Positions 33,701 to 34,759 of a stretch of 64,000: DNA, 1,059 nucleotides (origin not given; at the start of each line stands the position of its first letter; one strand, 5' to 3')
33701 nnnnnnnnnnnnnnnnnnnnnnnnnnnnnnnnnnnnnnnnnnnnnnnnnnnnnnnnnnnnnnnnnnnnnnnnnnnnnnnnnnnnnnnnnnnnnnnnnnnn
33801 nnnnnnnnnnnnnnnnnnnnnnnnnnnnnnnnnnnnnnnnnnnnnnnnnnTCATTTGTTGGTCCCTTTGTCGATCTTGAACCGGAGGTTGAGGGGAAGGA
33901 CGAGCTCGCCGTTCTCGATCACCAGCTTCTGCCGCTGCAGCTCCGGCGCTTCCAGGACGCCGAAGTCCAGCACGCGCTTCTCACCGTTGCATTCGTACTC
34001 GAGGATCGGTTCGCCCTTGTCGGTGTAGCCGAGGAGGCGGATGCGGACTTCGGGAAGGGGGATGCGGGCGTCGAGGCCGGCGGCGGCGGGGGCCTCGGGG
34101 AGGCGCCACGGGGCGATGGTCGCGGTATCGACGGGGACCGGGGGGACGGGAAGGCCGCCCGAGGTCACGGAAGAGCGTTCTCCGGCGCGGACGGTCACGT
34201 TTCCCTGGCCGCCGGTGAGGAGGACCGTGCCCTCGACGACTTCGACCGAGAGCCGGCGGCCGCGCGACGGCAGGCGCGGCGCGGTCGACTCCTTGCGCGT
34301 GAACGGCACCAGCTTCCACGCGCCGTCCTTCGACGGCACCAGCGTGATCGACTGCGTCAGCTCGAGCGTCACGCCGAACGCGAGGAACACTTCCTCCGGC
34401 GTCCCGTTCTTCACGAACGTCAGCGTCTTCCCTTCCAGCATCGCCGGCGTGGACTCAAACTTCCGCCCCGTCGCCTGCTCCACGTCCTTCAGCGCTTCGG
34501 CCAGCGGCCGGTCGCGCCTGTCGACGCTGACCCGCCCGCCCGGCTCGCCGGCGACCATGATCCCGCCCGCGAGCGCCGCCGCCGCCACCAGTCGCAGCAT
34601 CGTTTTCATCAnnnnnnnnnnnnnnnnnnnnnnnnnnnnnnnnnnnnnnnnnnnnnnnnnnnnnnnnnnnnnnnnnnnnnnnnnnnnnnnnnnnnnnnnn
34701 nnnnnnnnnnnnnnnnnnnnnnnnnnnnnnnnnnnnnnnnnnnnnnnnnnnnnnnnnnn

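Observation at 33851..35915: ECF sigma / FecR-like anti-sigma / STN-domain protein translationally coupled to the head of the T2SS operon (gspD-E)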

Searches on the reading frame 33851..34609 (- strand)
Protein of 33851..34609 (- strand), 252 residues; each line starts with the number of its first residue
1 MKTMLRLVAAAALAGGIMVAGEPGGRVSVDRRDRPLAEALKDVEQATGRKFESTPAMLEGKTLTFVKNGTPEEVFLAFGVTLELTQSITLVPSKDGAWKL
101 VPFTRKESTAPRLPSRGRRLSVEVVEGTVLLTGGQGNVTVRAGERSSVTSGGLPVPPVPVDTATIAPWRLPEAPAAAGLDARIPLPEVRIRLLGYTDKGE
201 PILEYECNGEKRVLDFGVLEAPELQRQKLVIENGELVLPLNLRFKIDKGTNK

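Call 7: search_protein_families(library=pfam, proteins=[window:33851-34609:-], max_evalue=0.1)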
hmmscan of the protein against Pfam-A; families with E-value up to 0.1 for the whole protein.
window:33851-34609:- (252 aa): 0 families

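Call 9: find_homologous_proteins(query=window:33854-34609:-, max_evalue=0.001)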
Query window:33854-34609:- (252 aa): 11 proteins with E <= 0.001 among 8000 candidates.
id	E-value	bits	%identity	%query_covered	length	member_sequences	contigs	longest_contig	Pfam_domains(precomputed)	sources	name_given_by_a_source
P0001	2.5e-155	533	98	100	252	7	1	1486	-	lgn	-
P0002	1.7e-120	419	78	100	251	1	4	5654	-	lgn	-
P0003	6.7e-116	404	77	93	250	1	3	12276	-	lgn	-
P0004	3.0e-113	395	73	100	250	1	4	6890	-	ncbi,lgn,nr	ncbi:MAG: hypothetical protein IT452_02870 [Planctomycetia bacterium]|nr:hypothetical protein [Planc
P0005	8.4e-108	378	68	100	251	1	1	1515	-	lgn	-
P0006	5.9e-95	336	64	100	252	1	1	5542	-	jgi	jgi:hypothetical protein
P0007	9.1e-95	335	65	98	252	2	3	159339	-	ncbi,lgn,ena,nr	ncbi:MAG: hypothetical protein FD180_889 [Planctomycetota bacterium]|nr:MAG: hypothetical protein FD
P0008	1.8e-93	331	64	98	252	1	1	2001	-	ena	-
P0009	9.8e-91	322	63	98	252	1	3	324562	-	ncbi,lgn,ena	ncbi:MAG: hypothetical protein AAB074_10310 [Planctomycetota bacterium]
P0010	1.2e-60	223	46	99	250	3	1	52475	-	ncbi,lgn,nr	ncbi:MAG: hypothetical protein HYY18_08360 [Planctomycetes bacterium]|nr:hypothetical protein [Planc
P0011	8.2e-50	188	63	61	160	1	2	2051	-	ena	-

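Call 10: find_encoding_contigs(protein=P0010, flank=10000, max_places=2)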
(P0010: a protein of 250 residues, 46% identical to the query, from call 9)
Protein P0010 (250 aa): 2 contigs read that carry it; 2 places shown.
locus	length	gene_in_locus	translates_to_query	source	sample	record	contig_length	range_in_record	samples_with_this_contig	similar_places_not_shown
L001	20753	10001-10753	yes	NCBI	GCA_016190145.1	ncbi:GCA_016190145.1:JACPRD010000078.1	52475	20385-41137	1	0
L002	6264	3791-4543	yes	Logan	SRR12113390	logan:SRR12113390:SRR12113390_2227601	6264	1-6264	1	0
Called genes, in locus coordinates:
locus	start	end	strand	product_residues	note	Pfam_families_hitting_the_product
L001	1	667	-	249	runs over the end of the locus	PF01145:Band_7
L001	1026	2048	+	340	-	-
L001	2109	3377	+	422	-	-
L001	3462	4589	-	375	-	PF02515:CoA_transf_3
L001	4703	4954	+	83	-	PF03683:UPF0175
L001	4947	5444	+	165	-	PF11848:DUF3368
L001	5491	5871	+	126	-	PF01022:HTH_5, PF12840:HTH_20, PF25212:HVO_A0114 (weak)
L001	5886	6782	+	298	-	PF01135:PCMT, PF13489:Methyltransf_23, PF01209:Ubie_methyltran, PF13847:Methyltransf_31, PF08241:Methyltransf_11, PF08242:Methyltransf_12, PF13649:Methyltransf_25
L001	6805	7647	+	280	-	-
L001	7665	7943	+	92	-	PF18993:Rv0078B (faint)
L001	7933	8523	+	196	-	-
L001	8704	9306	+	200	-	PF04542:Sigma70_r2, PF08281:Sigma70_r4_2, PF04545:Sigma70_r4 (weak)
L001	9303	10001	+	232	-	PF13490:zf-HC2 (weak)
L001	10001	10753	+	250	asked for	-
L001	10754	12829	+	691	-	PF21305:type_II_gspD_N0 (weak), PF03958:Secretin_N, PF00263:Secretin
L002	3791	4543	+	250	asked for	-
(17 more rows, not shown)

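Call 11: find_encoding_contigs(protein=P0009, flank=10000, max_places=2)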
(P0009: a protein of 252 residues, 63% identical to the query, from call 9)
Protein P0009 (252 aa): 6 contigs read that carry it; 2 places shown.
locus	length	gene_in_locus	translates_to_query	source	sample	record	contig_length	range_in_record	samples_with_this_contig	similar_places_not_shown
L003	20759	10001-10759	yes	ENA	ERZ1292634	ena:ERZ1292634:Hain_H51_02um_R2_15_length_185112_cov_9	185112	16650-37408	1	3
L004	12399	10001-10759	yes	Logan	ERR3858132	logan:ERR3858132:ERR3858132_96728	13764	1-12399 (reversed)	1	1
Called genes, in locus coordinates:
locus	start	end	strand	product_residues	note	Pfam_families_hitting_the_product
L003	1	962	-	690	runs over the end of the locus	PF25174:Beta-prop_THOC3 (faint), PF07676:PD40 (faint), PF26550:Tricorn_2nd (faint)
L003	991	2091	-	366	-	PF02515:CoA_transf_3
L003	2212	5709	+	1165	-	PF00211:Guanylate_cyc, PF13191:AAA_16, PF13374:TPR_10 (faint), PF07719:TPR_2 (faint), PF12862:ANAPC5 (faint), PF00515:TPR_1 (faint), PF13181:TPR_8 (faint), PF13424:TPR_12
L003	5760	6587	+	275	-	PF05675:DUF817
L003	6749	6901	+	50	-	-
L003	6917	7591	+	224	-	-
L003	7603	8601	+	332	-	-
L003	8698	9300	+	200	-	PF04542:Sigma70_r2, PF08281:Sigma70_r4_2, PF04545:Sigma70_r4 (weak)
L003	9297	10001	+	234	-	PF13490:zf-HC2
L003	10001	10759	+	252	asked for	-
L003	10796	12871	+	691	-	PF03958:Secretin_N, PF00263:Secretin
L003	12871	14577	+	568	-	PF05157:MshEN, PF00437:T2SSE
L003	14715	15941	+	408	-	PF28597:T2SSF_N, PF00482:T2SSF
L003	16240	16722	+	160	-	PF08334:T2SSG, PF22434:PilW_C (weak)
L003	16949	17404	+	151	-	PF07963:N_methyl, PF08334:T2SSG, PF22434:PilW_C (weak)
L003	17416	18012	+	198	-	PF07963:N_methyl (faint)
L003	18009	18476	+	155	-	-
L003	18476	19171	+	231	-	PF07963:N_methyl (faint), PF11612:T2SSJ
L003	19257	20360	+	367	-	-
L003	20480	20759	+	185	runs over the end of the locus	-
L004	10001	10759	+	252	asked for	-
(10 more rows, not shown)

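Call 12: find_encoding_contigs(protein=P0007, flank=10000, max_places=2)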
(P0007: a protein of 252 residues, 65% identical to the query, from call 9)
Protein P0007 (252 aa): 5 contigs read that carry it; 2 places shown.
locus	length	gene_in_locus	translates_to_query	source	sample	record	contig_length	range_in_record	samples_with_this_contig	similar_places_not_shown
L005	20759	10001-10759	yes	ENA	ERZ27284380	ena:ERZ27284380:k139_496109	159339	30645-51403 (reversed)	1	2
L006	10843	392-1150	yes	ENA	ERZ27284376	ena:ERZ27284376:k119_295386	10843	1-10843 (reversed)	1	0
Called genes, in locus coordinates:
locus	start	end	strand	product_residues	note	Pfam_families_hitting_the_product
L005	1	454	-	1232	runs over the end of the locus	PF00246:Peptidase_M14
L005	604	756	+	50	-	-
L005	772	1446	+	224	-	-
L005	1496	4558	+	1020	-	PF00069:Pkinase, PF07714:PK_Tyr_Ser-Thr, PF03781:FGE-sulfatase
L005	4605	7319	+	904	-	PF00069:Pkinase, PF07714:PK_Tyr_Ser-Thr, PF03781:FGE-sulfatase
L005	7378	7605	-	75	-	PF15731:MqsA_antitoxin (weak)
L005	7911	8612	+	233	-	-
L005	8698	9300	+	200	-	PF04542:Sigma70_r2, PF08281:Sigma70_r4_2, PF04545:Sigma70_r4 (weak)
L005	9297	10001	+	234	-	PF13490:zf-HC2 (weak)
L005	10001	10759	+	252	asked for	-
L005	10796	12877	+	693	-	PF03958:Secretin_N, PF00263:Secretin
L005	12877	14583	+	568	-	PF05157:MshEN, PF00437:T2SSE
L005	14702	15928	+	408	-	PF28597:T2SSF_N, PF00482:T2SSF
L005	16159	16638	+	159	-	PF08334:T2SSG, PF22434:PilW_C (weak)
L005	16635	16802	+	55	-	-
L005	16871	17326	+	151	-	PF07963:N_methyl, PF08334:T2SSG, PF22434:PilW_C (weak)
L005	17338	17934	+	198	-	-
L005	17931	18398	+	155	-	PF07963:N_methyl (weak)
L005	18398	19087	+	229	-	PF07963:N_methyl (weak), PF11612:T2SSJ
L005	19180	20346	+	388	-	-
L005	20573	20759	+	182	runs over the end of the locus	PF00583:Acetyltransf_1 (weak)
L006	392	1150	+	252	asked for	-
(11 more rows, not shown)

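Call 24: predict_structure(alignment_id=A1)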
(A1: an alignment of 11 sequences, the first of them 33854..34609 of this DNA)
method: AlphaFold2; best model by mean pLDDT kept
length: 252 residues; sequences in the alignment: 11
mean_pLDDT: 54.2   pTM: 0.42
mean pLDDT of the five models: 54.2, 51.7, 51.6, 51.5, 49.8
residues with pLDDT >= 90: 25; 70-90: 55; 50-70: 36; < 50: 136
segments of 3 or more residues with pLDDT < 50: 1-23, 106-120, 124-126, 128-132, 164-197, 199-252
pLDDT, mean of each block of 10 residues (from residue 1): 30 31 70 92 90 86 90 81 79 75 53 38 49 55 59 67 38 26 32 47 43 37 33 33 29 28
secondary structure, 60 per line:
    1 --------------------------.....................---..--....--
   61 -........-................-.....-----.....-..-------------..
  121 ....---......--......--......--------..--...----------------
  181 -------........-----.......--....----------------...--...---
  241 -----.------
elements in order: E27-35 H36-47 H55-58 E62-69 H71-86 E88-92 E98-102 E119-124 E128-133 E136-141 E144-149 E188-195 E201-207 E210-213 E230-232 E235-237

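Call 29: fold_search(model_id=the predicted structure, library=pdb)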
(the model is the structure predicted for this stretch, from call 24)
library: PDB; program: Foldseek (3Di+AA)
matches with E <= 10: 255; with E <= 0.001: 0
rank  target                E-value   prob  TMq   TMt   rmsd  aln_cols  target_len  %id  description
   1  6ovm_B                4.1e-03  1.00  0.27  0.73   2.9        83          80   14  Crystal Structure of the Pseudomonas capeferrum Anti-sigma Regulator PupR C-terminal Cell-surface Signaling Domain in  (released 2020-03-04)
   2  6ovk_B                4.4e-03  1.00  0.27  0.72   2.9        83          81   16  Crystal Structure of the Pseudomonas capeferrum Anti-sigma Regulator PupR C-terminal Cell-surface Signaling Domain in  (released 2020-03-04)
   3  2o5p_B                1.1e-02  1.00  0.25  0.09   9.7        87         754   14  Crystal structure of the full length ferric pyoverdine outer membrane receptor FpvA of Pseudomonas aeruginosa in its a (released 2007-10-30)
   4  4ec5_A                1.9e-02  1.00  0.25  0.28  11.4       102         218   16  Crystal structure of the S210C (dimer) mutant from the N-terminal domain of the secretin XcpQ from Pseudomonas aerugin (released 2012-12-05)
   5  4ec5_B                2.0e-02  1.00  0.24  0.29  12.4       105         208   14  Crystal structure of the S210C (dimer) mutant from the N-terminal domain of the secretin XcpQ from Pseudomonas aerugin (released 2012-12-05)
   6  5mp2_A                2.4e-02  1.00  0.28  0.33   2.9        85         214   19  XcpQN012 in complex with VHH04 (released 2017-12-13)
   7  4e9j_B                2.7e-02  1.00  0.26  0.31   7.3        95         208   15  Crystal structure of the N-terminal domain of the secretin XcpQ from Pseudomonas aeruginosa (released 2012-12-05)
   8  7pmp_MODEL_1_A        3.0e-02  1.00  0.26  0.57   7.9        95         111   17  Solution structure of Legionella pneumophila LspD (released 2022-09-14)
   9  3ezj_G                3.2e-02  1.00  0.26  0.32  11.6       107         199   14  Crystal structure of the N-terminal domain of the secretin GspD from ETEC determined with the assistance of a nanobody (released 2009-02-17)
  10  2iah_A                3.5e-02  1.00  0.26  0.09   4.8        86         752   15  Crystal structure of the ferripyoverdine receptor of the outer membrane of Pseudomonas aeruginosa bound to ferripyover (released 2007-09-11)
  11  5mp2_B                4.2e-02  1.00  0.27  0.32  12.5       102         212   19  XcpQN012 in complex with VHH04 (released 2017-12-13)
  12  4jtm_A                4.4e-02  1.00  0.25  0.71   2.6        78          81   19  Structure of the N0 domain of the type II secretin from enterotoxigenic Escherichia coli (released 2013-07-03)
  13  5ngi_B                5.0e-02  1.00  0.28  0.33   2.0        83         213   20  Structure of XcpQN012 (released 2018-01-24)
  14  8v3w_H                5.0e-02  0.35  0.23  0.12  23.4       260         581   10  CryoEM Structure of Diffocin - precontracted - Baseplate - focused refinement on triplex region (released 2024-08-28)
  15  9cuv_MODEL_1_A        5.3e-02  0.99  0.22  0.57   4.7        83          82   18  Solution Structure of the N-terminal signalling domain of Pseudomonas capferrum PupB (released 2024-10-09)
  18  3oss_D                9.3e-02  0.84  0.25  0.38  14.6       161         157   15  The crystal structure of enterotoxigenic Escherichia coli GspC-GspD complex from the type II secretion system (released 2011-08-03)
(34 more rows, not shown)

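Call 30: find_related_loci(query=A1, collection=genome_contigs, flank=10000)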
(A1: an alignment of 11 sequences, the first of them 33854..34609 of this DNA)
Query A1 (252 aa) in genome_contigs; peptide patterns used: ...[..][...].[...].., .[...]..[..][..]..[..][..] (x = any residue, [..] = any of these).
230 stretches matched a pattern; 4 encode a relative of the query (tblastn E <= 1e-3); 4 distinct loci.
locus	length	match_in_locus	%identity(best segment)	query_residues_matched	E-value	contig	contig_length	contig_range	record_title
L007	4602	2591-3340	73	1-252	6e-119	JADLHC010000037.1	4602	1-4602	MAG: Planctomycetia bacterium isolate SJ466 c_000000264011, whole genome shotgun sequence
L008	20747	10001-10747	65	1-248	9e-101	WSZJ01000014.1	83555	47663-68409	MAG: Planctomycetota bacterium isolate X3_MetaBAT.40 scaffold_709, whole genome shotgun sequence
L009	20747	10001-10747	63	1-248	2e-96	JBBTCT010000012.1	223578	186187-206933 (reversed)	MAG: Planctomycetota bacterium isolate H51-bin301_1 H51_bin301_1_000000000012, whole genome shotgun sequence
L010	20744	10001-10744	46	1-249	5e-65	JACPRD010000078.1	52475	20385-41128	MAG: Planctomycetota bacterium isolate NC_groundwater_670_Ag_B-0.1um_68_49 B_1_S1_Biohub_coassembly_k141_1888325, whole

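Call 38: search_protein_representatives(alignment_id=A1)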
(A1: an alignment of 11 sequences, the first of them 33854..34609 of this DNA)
Query: 11 sequences, 251 profile positions. Proteins with E-value up to 0.001 (for the whole library): 57; up to 1e-10: 15; up to 1e-30: 5. The best 57 are listed.
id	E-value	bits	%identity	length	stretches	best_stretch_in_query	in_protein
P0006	3.7e-128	442.5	-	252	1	1-251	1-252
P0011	1.7e-63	230.7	-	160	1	1-156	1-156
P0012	1.4e-32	129.4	-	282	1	28-247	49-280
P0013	3.3e-32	128.2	-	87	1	165-251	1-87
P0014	7.0e-32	127.1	-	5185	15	43-86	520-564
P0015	1.5e-19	86.8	-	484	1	14-248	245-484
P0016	1.8e-19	86.5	-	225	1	35-245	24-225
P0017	4.0e-19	85.3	-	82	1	153-242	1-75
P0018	2.8e-15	72.7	-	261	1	31-207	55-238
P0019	1.2e-13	67.3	-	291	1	27-248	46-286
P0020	1.5e-13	67.0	-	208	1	56-247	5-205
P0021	2.8e-12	62.9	-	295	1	25-246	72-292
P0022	4.3e-12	62.3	-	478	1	23-248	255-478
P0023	5.1e-11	58.8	-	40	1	214-250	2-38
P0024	7.7e-11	58.2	-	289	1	7-246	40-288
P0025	1.4e-09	54.1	-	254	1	12-246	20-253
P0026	7.5e-09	51.7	-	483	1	28-246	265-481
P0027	7.7e-09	51.6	-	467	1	34-243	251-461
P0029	3.7e-08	49.4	-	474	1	22-208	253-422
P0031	6.7e-07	45.3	-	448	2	111-177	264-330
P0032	8.5e-07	44.9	-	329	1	34-159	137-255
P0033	1.1e-06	44.5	-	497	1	31-243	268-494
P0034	1.3e-06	44.3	-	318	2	121-170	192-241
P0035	2.7e-06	43.3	-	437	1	112-177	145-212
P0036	4.1e-06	42.7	-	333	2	110-169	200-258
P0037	7.2e-06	41.9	-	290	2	109-168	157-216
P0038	8.6e-06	41.6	-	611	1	116-169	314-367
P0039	1.5e-05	40.8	-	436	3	22-104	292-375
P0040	2.3e-05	40.3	-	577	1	117-185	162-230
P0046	4.5e-05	39.3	-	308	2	118-169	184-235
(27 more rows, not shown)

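Call 39: search_protein_families(library=pfam, proteins=[P0015, P0022, P0026, P0027, P0029, P0033, P0012, P0019, P0021, P0024], max_evalue=0.01)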
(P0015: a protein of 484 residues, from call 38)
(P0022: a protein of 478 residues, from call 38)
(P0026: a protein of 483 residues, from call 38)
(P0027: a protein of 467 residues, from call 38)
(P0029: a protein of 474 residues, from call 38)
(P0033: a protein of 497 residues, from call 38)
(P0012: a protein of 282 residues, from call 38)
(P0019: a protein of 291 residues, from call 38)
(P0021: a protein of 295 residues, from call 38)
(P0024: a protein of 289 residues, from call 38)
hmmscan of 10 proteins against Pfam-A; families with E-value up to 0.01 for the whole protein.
P0015 (484 aa): 2 families
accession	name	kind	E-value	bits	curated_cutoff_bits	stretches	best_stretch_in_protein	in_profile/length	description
PF13490.11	zf-HC2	-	6.2e-07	29.8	22.2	1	3-37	1-35/35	Putative zinc-finger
PF22618.1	RskA_N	-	0.0012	19.4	27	1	11-38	6-33/48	Anti-sigma-K factor RskA, N-terminal domain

P0022 (478 aa): 2 families
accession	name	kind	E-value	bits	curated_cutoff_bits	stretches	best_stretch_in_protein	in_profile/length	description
PF13490.11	zf-HC2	-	3.1e-10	40.4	22.2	1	3-37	1-35/35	Putative zinc-finger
PF21305.2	type_II_gspD_N0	-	1.4e-08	34.8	27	1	262-326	2-66/71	GspD-like, N0 domain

P0026 (483 aa): 2 families
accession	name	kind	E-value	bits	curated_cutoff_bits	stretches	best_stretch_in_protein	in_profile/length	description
PF13490.11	zf-HC2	-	1.5e-06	28.6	22.2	1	3-36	1-34/35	Putative zinc-finger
PF21305.2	type_II_gspD_N0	-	0.0047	17.2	27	0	299-337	32-71/71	GspD-like, N0 domain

P0027 (467 aa): 1 family
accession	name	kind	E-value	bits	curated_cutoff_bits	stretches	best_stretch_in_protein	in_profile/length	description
PF13490.11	zf-HC2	-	9.6e-07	29.2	22.2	1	3-36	1-34/35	Putative zinc-finger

P0029 (474 aa): 1 family
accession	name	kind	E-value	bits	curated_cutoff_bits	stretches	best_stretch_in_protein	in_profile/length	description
PF13490.11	zf-HC2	-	1.4e-05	25.5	22.2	1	3-36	1-34/35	Putative zinc-finger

P0033 (497 aa): 1 family
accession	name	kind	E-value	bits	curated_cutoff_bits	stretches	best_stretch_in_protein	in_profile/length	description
PF13490.11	zf-HC2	-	2.9e-10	40.5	22.2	1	3-37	1-35/35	Putative zinc-finger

P0012 (282 aa): 0 families

P0019 (291 aa): 0 families

P0021 (295 aa): 1 family
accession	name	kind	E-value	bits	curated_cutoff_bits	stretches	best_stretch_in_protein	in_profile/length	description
PF21305.2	type_II_gspD_N0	-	0.01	16.1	27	0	76-146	1-70/71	GspD-like, N0 domain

P0024 (289 aa): 0 families

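Call 40: search_protein_families(library=pfam, proteins=[P0031, P0032, P0034, P0035, P0036, P0037, P0038, P0039, P0040, P0046], max_evalue=0.01)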
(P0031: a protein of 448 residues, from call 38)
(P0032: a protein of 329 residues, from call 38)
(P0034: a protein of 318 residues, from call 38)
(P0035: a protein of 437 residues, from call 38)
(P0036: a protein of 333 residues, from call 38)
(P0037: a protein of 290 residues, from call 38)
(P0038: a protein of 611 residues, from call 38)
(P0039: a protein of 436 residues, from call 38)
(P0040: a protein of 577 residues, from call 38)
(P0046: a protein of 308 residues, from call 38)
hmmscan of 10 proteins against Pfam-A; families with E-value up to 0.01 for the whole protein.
P0031 (448 aa): 1 family
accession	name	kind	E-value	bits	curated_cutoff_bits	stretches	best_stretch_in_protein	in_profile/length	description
PF04773.18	FecR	-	6e-11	43.1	24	1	188-282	1-96/97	FecR protein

P0032 (329 aa): 0 families

P0034 (318 aa): 2 families
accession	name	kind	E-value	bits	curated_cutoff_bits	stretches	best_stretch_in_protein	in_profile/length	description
PF04773.18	FecR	-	2.8e-17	63.4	24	1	114-200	3-96/97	FecR protein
PF16220.10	DUF4880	-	0.00029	21.1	25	1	10-47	2-41/43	Domain of unknown function (DUF4880)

P0035 (437 aa): 2 families
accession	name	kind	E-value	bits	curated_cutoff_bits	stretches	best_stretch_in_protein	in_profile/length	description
PF04773.18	FecR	-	3.8e-09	37.3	24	1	79-164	3-96/97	FecR protein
PF00754.31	F5_F8_type_C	-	0.0074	16.9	28.2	0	229-307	4-73/127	F5/8 type C domain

P0036 (333 aa): 1 family
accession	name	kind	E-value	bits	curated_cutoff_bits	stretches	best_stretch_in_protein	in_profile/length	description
PF04773.18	FecR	-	7.1e-14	52.5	24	1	131-220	9-97/97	FecR protein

P0037 (290 aa): 2 families
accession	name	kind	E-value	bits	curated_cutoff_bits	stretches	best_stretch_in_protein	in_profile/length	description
PF04773.18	FecR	-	4e-10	40.4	24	1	89-177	5-96/97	FecR protein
PF16344.10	FecR_C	-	1.3e-09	38.4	24.4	1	221-282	2-65/70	FecR, C-terminal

P0038 (611 aa): 1 family
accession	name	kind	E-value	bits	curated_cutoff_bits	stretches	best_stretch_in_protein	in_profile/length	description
PF04773.18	FecR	-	5.5e-08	33.6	24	1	256-328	18-97/97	FecR protein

P0039 (436 aa): 2 families
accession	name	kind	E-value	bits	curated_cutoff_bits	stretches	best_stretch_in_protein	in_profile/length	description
PF07660.19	STN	-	2.1e-14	53.4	28.4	2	118-157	7-46/52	Secretin and TonB N terminus short domain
PF16816.10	DotD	-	0.00042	20.9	27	0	120-182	41-101/121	DotD protein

P0040 (577 aa): 2 families
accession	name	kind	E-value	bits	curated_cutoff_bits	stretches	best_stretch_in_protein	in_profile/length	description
PF00754.31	F5_F8_type_C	-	1.3e-07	32.2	28.2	1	246-365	9-120/127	F5/8 type C domain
PF04773.18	FecR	-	9.7e-07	29.6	24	1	85-174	3-96/97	FecR protein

P0046 (308 aa): 2 families
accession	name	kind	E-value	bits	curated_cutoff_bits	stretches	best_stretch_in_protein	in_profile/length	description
PF04773.18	FecR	-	6.8e-15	55.7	24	1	99-196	4-97/97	FecR protein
PF16344.10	FecR_C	-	0.00017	22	24.4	1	243-303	6-66/70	FecR, C-terminal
